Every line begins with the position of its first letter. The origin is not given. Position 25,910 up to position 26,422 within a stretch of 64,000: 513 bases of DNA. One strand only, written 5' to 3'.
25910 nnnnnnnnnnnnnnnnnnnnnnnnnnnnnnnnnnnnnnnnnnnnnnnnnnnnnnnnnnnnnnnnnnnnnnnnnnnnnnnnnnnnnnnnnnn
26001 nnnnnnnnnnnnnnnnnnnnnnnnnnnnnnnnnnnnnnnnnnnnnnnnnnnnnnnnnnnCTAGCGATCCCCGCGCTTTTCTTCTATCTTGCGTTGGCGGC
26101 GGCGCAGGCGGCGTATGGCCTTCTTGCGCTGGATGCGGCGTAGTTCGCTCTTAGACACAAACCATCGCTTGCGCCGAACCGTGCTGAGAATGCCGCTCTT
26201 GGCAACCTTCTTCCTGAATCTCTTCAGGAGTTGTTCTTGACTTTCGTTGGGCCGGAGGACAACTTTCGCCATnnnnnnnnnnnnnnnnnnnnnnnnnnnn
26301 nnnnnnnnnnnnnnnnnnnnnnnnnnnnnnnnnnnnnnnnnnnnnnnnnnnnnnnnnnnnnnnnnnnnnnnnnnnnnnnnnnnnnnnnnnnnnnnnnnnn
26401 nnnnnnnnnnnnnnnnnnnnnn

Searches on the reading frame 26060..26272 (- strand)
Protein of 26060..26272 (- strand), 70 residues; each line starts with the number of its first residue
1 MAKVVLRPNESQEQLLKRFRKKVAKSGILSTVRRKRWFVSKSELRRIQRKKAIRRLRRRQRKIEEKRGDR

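Call 7: find_related_loci(query=window:26063-26272:-, collection=genome_contigs, flank=2500)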
Query seq(70 aa) (70 aa) in genome_contigs; peptide patterns used: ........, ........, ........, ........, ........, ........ (x = any residue, [..] = any of these).
599 stretches matched a pattern (row limit reached: there are more); 366 encode a relative of the query (tblastn E <= 1e-3); the best 80 are kept; 80 distinct loci.
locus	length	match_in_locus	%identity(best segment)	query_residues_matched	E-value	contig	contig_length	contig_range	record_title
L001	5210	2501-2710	97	1-70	3e-38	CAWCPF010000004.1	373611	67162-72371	MAG: uncultured Chloroflexia bacterium isolate MFD04944.bin.2.131 genome assembly, contig: contig_43202, whole genome sh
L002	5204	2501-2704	94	1-68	4e-35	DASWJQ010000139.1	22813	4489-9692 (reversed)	MAG TPA_asm: Anaerolineales bacterium isolate SMAG_U2900 k141_974387, whole genome shotgun sequence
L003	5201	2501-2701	91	1-70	3e-34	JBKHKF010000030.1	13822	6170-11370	MAG: Anaerolineales bacterium isolate D5M12_8 NODE_1798_length_13822_cov_5.144621, whole genome shotgun sequence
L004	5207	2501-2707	88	1-69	3e-34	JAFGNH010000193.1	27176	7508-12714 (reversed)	MAG: Anaerolineales bacterium isolate Zod_Metabat.534 k87_13208498, whole genome shotgun sequence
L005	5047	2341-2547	87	1-69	5e-33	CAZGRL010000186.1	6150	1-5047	MAG TPA_asm: uncultured Anaerolineaceae bacterium isolate binchicken_co34_481 genome assembly, contig: NODE_23118_length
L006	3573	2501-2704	87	1-68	1e-32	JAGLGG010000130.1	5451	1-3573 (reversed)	MAG: Anaerolineales bacterium isolate RS_10_26 ROV157_10.bin.26.fa_130, whole genome shotgun sequence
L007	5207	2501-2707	87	1-69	2e-32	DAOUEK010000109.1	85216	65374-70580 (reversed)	MAG TPA_asm: Anaerolineales bacterium isolate N6_271 k139_231333, whole genome shotgun sequence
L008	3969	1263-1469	87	1-69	4e-32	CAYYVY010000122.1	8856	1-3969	MAG TPA_asm: uncultured Anaerolineaceae bacterium isolate SRP214966_co2_133 genome assembly, contig: NODE_14414_length_8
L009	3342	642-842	88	1-67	3e-32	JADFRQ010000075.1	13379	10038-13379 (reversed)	MAG: Chloroflexota bacterium isolate B88T1L10 B88T1L10_NODE7214, whole genome shotgun sequence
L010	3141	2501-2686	94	1-62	6e-32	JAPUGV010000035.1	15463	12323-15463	MAG: Chloroflexota bacterium isolate KW1-S05_108 KW1-S05_108_cg35, whole genome shotgun sequence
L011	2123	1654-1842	90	1-63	6e-32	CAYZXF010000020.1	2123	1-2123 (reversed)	MAG TPA_asm: uncultured Anaerolineaceae bacterium isolate binchicken_co244_82 genome assembly, contig: k141_3691857, who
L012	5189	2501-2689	94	1-63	6e-32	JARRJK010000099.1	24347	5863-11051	MAG: Anaerolineales bacterium isolate Spart_018_MAG scaffold_7031, whole genome shotgun sequence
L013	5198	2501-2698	89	4-69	3e-32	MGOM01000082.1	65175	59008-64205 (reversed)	MAG: Chloroflexi bacterium RBG_19FT_COMBO_62_14 rbg_19ft_combo_scaffold_347, whole genome shotgun sequence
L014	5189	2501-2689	92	1-63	1e-31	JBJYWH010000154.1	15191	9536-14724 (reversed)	MAG: Anaerolineales bacterium isolate J5_7_160517rDrA_9 J5_7_160517rDrA_9_000000000154, whole genome shotgun sequence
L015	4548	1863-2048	92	1-62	5e-31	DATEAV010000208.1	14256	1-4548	MAG TPA_asm: Anaerolineales bacterium isolate SMAG_U8227 k141_95393, whole genome shotgun sequence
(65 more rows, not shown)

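Call 16: find_related_loci(query=window:26063-26272:-, collection=metagenome_contigs, flank=2000)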
Query seq(70 aa) (70 aa) in metagenome_contigs; peptide patterns used: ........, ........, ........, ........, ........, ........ (x = any residue, [..] = any of these).
600 stretches matched a pattern (row limit reached: there are more); 360 encode a relative of the query (tblastn E <= 1e-3); the best 80 are kept; 80 distinct loci.
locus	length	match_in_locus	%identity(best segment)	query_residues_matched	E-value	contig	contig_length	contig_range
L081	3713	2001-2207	87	1-69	2e-33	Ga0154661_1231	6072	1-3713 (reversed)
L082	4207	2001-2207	87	1-69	2e-33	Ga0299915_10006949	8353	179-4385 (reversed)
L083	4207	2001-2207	87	1-69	2e-33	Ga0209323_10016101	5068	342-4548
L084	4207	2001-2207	87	1-69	6e-33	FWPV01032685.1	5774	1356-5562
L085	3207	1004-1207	87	1-68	9e-33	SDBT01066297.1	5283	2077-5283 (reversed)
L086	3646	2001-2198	89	4-69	2e-32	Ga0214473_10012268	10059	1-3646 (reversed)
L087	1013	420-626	84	1-69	2e-33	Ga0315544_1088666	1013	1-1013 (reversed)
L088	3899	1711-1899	92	1-63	3e-32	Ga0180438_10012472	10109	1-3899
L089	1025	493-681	90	1-63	7e-33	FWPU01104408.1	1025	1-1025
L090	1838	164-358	89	1-65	5e-32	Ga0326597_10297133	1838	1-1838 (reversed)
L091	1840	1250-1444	89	1-65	5e-32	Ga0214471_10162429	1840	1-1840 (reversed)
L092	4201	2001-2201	81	1-67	1e-31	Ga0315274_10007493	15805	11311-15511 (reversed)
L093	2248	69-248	93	1-60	2e-31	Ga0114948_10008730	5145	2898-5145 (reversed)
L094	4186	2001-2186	92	1-62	3e-31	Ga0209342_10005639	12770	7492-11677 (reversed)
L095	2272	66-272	80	1-69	4e-31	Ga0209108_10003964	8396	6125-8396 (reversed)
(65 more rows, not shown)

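Call 44: find_encoding_contigs(protein=window:26060-26272:-, flank=1500, max_places=10)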
Protein window:26060-26272:- (70 aa): 5 contigs read that carry it; 5 places shown.
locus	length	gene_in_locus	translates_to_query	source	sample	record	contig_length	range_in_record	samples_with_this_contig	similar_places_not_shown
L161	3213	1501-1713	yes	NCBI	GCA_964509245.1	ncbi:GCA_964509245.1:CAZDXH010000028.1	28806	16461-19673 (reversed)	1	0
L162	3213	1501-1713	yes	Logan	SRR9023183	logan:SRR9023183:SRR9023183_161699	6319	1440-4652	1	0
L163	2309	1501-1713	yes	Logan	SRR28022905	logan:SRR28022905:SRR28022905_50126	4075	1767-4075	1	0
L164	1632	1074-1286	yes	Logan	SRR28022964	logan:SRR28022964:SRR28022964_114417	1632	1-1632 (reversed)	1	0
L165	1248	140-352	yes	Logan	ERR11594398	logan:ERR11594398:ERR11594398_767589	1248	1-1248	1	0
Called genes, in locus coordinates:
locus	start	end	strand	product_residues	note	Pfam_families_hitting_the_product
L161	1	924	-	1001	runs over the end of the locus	PF13385:Laminin_G_3, PF08309:LVIVD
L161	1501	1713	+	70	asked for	PF01165:Ribosomal_S21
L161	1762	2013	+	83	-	PF01176:eIF-1a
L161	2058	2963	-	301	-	PF06325:PrmA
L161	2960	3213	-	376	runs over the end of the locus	PF00226:DnaJ, PF01556:DnaJ_C, PF00684:DnaJ_CXXCXGXG, PF27439:DnaJ_C_2 (weak)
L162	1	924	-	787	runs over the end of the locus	?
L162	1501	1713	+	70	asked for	PF01165:Ribosomal_S21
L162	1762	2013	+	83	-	PF01176:eIF-1a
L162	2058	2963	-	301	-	PF06325:PrmA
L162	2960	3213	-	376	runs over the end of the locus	PF00226:DnaJ, PF01556:DnaJ_C, PF00684:DnaJ_CXXCXGXG, PF27439:DnaJ_C_2 (weak)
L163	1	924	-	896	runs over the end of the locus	?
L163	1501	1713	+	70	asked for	PF01165:Ribosomal_S21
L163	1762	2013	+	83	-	PF01176:eIF-1a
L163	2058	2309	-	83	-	?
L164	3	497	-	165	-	?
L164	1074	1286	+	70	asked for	PF01165:Ribosomal_S21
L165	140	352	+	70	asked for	PF01165:Ribosomal_S21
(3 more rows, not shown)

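Call 45: find_homologous_proteins(query=window:26063-26272:-, max_evalue=1e-10)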
Query seq(70 aa) (70 aa): 5446 proteins with E <= 1e-10 among 5485 candidates; the best 120 are listed.
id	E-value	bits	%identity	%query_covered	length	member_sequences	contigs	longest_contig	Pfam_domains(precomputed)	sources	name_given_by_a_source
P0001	6.1e-32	125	100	100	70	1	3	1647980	PF01165.26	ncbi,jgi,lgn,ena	-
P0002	1.2e-31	124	99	100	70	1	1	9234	PF01165.26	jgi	jgi:small subunit ribosomal protein S21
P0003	3.0e-31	123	97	100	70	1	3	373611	PF01165.26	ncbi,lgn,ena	-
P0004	3.7e-31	123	97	100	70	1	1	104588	PF01165.26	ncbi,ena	-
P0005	3.9e-31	123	97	100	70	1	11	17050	PF01165.26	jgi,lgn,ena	jgi:small subunit ribosomal protein S21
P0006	7.0e-31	122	97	100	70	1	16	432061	PF01165.26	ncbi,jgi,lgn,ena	ncbi:MAG: 30S ribosomal protein S21 [Anaerolineales bacterium]|jgi:small subunit ribosomal protein S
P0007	1.1e-30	121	96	100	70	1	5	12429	PF01165.26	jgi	jgi:small subunit ribosomal protein S21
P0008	1.7e-30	121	96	100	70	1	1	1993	PF01165.26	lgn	-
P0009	2.2e-30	120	96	100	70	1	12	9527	PF01165.26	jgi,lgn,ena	jgi:small subunit ribosomal protein S21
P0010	2.2e-28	114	90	99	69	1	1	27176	PF01165.26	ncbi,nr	ncbi:MAG: 30S ribosomal protein S21 [Anaerolineales bacterium]|nr:30S ribosomal protein S21 [Anaerol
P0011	3.4e-28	114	94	97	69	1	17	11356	PF01165.26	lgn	-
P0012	3.9e-28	113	94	97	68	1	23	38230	PF01165.26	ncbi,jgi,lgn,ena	ncbi:MAG TPA: 30S ribosomal protein S21 [Anaerolineales bacterium]|jgi:small subunit ribosomal prote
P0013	4.2e-28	113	94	97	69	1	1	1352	PF01165.26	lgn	-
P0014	4.7e-28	113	90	99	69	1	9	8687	PF01165.26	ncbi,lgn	-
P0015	5.0e-28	113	90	99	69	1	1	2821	PF01165.26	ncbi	-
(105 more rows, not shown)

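Call 46: find_encoding_contigs(protein=P0006, flank=700, max_places=10)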
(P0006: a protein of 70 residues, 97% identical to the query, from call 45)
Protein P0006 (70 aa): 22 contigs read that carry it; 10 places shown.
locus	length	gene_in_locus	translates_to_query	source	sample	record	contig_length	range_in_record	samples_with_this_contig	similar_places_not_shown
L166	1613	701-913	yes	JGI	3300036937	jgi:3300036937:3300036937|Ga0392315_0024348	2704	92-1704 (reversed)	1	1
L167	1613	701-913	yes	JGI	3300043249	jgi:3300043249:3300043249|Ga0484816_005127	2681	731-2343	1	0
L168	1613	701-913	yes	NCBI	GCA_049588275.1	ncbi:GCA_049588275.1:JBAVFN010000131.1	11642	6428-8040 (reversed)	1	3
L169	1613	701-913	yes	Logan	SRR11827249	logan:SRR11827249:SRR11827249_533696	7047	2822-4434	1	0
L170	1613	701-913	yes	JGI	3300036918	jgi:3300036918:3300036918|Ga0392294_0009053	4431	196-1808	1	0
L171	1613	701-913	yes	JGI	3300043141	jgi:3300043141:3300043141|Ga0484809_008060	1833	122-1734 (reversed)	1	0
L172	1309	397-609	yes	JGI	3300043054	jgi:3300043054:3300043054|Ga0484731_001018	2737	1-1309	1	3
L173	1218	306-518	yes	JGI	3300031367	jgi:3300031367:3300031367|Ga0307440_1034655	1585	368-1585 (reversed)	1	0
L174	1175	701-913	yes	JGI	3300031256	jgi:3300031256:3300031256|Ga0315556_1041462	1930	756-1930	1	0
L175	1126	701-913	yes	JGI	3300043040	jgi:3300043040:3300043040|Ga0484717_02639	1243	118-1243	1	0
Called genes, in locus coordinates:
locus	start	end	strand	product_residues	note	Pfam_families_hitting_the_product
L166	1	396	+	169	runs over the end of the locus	PF00156:Pribosyltran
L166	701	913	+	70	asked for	PF01165:Ribosomal_S21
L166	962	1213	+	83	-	PF01176:eIF-1a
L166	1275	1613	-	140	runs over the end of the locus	PF05175:MTS, PF06325:PrmA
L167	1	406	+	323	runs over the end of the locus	PF13384:HTH_23, PF13518:HTH_28 (weak), PF13551:HTH_29 (weak), PF13565:HTH_32, PF13683:rve_3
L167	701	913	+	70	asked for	PF01165:Ribosomal_S21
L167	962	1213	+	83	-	PF01176:eIF-1a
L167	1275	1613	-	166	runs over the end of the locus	PF05175:MTS, PF06325:PrmA, PF13847:Methyltransf_31 (weak), PF13649:Methyltransf_25 (weak)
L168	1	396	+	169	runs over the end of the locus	PF00156:Pribosyltran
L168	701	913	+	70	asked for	PF01165:Ribosomal_S21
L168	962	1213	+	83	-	PF01176:eIF-1a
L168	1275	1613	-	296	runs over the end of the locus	PF06325:PrmA, PF05175:MTS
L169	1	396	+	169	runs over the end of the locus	PF00156:Pribosyltran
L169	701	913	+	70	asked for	PF01165:Ribosomal_S21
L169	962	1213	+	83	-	PF01176:eIF-1a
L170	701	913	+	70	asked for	PF01165:Ribosomal_S21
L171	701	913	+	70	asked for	PF01165:Ribosomal_S21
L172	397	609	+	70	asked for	PF01165:Ribosomal_S21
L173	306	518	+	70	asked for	PF01165:Ribosomal_S21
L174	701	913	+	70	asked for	PF01165:Ribosomal_S21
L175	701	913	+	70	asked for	PF01165:Ribosomal_S21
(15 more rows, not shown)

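Call 47: find_encoding_contigs(protein=P0005, flank=700, max_places=10)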
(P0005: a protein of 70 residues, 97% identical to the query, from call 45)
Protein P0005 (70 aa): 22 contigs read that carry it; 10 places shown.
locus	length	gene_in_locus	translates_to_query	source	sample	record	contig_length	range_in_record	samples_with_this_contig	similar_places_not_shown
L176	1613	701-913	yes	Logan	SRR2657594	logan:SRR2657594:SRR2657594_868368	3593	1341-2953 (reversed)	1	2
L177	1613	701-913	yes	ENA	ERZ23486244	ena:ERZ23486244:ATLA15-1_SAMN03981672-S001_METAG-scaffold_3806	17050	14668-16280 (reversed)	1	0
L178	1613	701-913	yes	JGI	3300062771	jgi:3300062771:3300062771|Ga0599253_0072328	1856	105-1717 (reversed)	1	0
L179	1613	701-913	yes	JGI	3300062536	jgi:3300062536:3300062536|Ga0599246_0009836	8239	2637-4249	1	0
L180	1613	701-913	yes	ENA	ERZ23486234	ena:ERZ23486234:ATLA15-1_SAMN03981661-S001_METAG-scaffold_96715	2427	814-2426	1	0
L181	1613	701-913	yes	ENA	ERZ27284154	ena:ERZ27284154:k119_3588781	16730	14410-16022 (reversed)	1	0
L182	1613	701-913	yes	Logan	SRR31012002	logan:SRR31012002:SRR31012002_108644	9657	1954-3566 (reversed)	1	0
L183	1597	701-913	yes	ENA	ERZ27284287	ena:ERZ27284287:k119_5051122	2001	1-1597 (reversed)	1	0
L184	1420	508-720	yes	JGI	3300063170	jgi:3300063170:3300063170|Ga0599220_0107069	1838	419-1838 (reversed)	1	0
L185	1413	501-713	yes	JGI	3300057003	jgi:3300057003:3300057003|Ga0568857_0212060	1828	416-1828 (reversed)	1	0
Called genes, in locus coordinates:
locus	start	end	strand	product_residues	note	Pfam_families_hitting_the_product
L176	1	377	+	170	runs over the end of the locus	PF00156:Pribosyltran (weak)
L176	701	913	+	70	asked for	PF01165:Ribosomal_S21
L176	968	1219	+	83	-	PF01176:eIF-1a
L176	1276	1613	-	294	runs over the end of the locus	PF06325:PrmA, PF05175:MTS (weak), PF02475:TRM5-TYW2_MTfase (weak), PF13649:Methyltransf_25 (weak)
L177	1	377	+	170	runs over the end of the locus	PF00156:Pribosyltran (weak)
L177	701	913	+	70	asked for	PF01165:Ribosomal_S21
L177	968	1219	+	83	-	PF01176:eIF-1a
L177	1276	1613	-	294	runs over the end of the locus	PF06325:PrmA, PF05175:MTS (weak), PF02475:TRM5-TYW2_MTfase (weak), PF13649:Methyltransf_25 (weak)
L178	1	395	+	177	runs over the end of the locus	?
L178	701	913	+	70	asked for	PF01165:Ribosomal_S21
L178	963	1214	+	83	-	PF01176:eIF-1a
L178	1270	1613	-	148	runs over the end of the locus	?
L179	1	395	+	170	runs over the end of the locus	PF00156:Pribosyltran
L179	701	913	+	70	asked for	PF01165:Ribosomal_S21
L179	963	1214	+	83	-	PF01176:eIF-1a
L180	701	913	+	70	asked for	PF01165:Ribosomal_S21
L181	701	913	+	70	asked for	PF01165:Ribosomal_S21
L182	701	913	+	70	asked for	PF01165:Ribosomal_S21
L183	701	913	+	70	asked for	PF01165:Ribosomal_S21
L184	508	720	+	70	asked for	PF01165:Ribosomal_S21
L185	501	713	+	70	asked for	PF01165:Ribosomal_S21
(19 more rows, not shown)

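Call 48: find_encoding_contigs(protein=P0009, flank=700, max_places=10)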
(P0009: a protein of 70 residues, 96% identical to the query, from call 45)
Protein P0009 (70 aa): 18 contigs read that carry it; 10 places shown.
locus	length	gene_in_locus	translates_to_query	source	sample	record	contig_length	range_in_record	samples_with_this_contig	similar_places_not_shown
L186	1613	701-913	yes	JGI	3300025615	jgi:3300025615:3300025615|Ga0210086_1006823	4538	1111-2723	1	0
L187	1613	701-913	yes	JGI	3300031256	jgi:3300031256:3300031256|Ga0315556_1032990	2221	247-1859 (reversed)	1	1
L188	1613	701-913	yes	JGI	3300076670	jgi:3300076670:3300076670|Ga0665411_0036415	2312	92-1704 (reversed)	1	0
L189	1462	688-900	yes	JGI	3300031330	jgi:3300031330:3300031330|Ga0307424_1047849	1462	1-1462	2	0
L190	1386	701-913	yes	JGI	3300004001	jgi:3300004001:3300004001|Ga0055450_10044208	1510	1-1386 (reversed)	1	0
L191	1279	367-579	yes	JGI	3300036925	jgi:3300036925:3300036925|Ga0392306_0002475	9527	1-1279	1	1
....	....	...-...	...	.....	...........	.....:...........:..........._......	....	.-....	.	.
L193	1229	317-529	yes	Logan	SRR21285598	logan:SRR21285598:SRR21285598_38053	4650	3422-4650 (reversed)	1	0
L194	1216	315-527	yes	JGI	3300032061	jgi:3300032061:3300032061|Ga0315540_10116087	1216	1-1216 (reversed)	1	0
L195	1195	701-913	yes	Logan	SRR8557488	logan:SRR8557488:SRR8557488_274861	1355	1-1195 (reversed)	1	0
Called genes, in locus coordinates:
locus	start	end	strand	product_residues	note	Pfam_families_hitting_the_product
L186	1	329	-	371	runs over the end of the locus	PF05598:DUF772, PF01609:DDE_Tnp_1, PF13612:DDE_Tnp_1_3 (weak), PF13751:DDE_Tnp_1_6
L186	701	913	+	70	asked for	PF01165:Ribosomal_S21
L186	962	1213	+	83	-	PF01176:eIF-1a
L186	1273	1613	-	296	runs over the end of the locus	PF06325:PrmA, PF05175:MTS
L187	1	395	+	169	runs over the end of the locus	PF00156:Pribosyltran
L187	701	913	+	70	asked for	PF01165:Ribosomal_S21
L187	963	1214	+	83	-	PF01176:eIF-1a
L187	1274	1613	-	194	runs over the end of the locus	?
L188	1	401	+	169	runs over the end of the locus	PF00156:Pribosyltran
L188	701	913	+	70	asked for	PF01165:Ribosomal_S21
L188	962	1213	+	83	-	PF01176:eIF-1a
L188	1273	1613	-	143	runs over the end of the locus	?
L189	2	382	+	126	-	?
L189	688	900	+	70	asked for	PF01165:Ribosomal_S21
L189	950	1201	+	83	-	PF01176:eIF-1a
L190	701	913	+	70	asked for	PF01165:Ribosomal_S21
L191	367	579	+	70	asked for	PF01165:Ribosomal_S21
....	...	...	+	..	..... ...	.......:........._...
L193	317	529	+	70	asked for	PF01165:Ribosomal_S21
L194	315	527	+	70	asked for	PF01165:Ribosomal_S21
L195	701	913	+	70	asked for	PF01165:Ribosomal_S21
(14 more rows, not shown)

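Call 49: find_encoding_contigs(protein=P0011, flank=700, max_places=10)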
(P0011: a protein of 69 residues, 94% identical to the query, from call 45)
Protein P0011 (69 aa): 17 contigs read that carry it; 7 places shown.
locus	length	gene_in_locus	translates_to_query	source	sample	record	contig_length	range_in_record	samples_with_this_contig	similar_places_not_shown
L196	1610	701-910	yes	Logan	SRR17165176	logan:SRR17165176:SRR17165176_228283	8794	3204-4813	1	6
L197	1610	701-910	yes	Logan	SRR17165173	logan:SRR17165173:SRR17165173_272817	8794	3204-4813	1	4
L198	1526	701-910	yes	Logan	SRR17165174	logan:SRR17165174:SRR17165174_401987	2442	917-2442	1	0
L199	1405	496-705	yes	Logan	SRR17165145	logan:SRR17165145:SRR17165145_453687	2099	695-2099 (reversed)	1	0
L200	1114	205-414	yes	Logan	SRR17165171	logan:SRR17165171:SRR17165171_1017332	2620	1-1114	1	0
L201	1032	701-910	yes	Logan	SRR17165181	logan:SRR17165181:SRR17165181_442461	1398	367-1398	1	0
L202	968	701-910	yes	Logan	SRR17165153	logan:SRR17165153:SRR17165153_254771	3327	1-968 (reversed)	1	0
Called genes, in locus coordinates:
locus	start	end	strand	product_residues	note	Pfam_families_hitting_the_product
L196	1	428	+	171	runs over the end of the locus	PF00156:Pribosyltran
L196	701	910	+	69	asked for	PF01165:Ribosomal_S21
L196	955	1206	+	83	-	PF01176:eIF-1a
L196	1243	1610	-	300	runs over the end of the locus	PF06325:PrmA, PF05175:MTS (weak), PF13649:Methyltransf_25 (weak), PF13847:Methyltransf_31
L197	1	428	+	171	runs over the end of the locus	PF00156:Pribosyltran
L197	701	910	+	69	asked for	PF01165:Ribosomal_S21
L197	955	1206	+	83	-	PF01176:eIF-1a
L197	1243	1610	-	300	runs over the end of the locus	PF06325:PrmA, PF05175:MTS (weak), PF13649:Methyltransf_25 (weak), PF13847:Methyltransf_31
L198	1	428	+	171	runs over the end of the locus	PF00156:Pribosyltran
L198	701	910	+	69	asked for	PF01165:Ribosomal_S21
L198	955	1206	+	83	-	PF01176:eIF-1a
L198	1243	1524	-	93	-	?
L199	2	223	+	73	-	?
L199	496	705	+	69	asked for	PF01165:Ribosomal_S21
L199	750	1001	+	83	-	PF01176:eIF-1a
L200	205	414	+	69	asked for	PF01165:Ribosomal_S21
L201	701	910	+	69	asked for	PF01165:Ribosomal_S21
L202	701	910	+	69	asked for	PF01165:Ribosomal_S21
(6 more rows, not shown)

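Call 63: search_protein_families(library=ncbifam, proteins=[L007:1296-2453:+], max_evalue=0.00001)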
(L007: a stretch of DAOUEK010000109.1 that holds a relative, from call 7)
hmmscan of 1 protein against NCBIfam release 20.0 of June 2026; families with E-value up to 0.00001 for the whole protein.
L007:1296-2453:+ (386 aa): 28 families (the best 25 are shown)
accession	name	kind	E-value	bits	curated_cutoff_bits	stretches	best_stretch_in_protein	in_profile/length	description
NF005208.0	PRK06676.1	equivalog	3.3e-80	270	368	1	33-383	7-358/391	30S ribosomal protein S1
NF004952.0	PRK06299.1-2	equivalog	1.2e-74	251.7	524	1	29-337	33-331/580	30S ribosomal protein S1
NF000907.0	PRK00087.1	equivalog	3.8e-71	240.2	624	1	33-374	291-636/671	bifunctional 4-hydroxy-3-methylbut-2-enyl diphosphate reductase/30S ribosomal protein S1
NF005911.0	PRK07899.1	equivalog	3.8e-66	223.7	691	1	28-372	18-364/486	30S ribosomal protein S1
NF004954.0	PRK06299.1-4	equivalog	1.4e-64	218.3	727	1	27-338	3-305/560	30S ribosomal protein S1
TIGR00717.1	rpsA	equivalog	2.4e-64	217.7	577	1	28-370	2-342/516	30S ribosomal protein S1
NF004955.0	PRK06299.1-5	equivalog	2.7e-63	214.1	878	1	26-370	9-353/566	30S ribosomal protein S1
NF004953.0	PRK06299.1-3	equivalog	1.8e-62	211.5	720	1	37-337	38-326/580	30S ribosomal protein S1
NF004951.0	PRK06299.1-1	equivalog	1.1e-53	182.4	918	1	28-370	4-346/556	30S ribosomal protein S1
NF010379.0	PRK13806.1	equivalog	7.7e-52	176.5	648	1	24-372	12-364/491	30S ribosomal protein S1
NF005639.0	PRK07400.1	equivalog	1.3e-45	155.6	460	1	26-301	15-273/318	30S ribosomal protein S1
NF004956.0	PRK06299.1-6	equivalog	3.3e-36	125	711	1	27-370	15-355/554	30S ribosomal protein S1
NF005973.0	PRK08059.1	equivalog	4e-31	107.7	148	1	218-310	1-95/123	S1 domain-containing post-transcriptional regulator GSP13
NF040579.1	S1_dom_CvfD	subfamily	3e-28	98.3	117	1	223-311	2-91/113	CvfD/Ygs/GSP13 family RNA-binding post-transcriptional regulator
NF006363.0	PRK08582.1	equivalog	8.7e-23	81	171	1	223-304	4-85/140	S1 domain-containing RNA-binding protein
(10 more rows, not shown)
